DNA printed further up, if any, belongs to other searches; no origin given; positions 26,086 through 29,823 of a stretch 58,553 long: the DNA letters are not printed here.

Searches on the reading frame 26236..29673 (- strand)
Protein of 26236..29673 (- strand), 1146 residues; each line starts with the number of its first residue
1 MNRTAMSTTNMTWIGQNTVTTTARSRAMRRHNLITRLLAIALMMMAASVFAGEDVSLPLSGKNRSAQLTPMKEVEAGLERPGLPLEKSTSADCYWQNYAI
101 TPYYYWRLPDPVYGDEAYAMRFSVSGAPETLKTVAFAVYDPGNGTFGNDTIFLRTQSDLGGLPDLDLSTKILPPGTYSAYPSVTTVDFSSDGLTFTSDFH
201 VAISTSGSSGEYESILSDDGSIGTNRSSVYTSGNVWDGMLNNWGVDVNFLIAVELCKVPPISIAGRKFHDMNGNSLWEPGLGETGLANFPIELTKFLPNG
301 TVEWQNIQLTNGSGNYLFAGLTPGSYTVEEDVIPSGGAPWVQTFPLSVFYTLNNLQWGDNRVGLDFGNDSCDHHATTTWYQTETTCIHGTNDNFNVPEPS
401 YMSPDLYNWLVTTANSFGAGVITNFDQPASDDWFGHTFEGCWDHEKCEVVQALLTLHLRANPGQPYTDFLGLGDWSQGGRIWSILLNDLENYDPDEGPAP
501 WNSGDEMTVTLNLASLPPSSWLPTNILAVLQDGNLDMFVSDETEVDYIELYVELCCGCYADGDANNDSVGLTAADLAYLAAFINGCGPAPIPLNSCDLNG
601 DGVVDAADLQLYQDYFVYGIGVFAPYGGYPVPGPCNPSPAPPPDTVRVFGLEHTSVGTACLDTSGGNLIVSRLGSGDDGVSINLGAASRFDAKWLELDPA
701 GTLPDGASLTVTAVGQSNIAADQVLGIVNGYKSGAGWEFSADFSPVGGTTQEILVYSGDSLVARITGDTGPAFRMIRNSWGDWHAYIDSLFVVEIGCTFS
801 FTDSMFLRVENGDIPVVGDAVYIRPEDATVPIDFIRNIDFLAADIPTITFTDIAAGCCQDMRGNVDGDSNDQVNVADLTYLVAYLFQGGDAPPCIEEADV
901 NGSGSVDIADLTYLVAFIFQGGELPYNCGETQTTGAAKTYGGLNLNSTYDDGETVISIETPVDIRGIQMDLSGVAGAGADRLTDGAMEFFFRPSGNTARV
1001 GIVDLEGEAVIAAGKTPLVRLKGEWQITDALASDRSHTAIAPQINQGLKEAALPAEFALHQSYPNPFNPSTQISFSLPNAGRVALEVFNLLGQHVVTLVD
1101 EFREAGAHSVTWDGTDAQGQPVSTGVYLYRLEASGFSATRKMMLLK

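Call 21: search_protein_families(library=ncbifam, proteins=[window:26236-29673:-], max_evalue=0.00001)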
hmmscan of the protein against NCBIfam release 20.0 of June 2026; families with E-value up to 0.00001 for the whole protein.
window:26236-29673:- (1146 aa): 2 families
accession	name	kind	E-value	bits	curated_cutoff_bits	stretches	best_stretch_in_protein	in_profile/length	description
TIGR04183.1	Por_Secre_tail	domain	2.1e-09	37.2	23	1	1063-1143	2-70/72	T9SS type A sorting domain-containing protein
NF033707.1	T9SS_sortase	equivalog_domain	2.8e-09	35.2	420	1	1060-1134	999-1078/1095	type IX secretion system sortase PorU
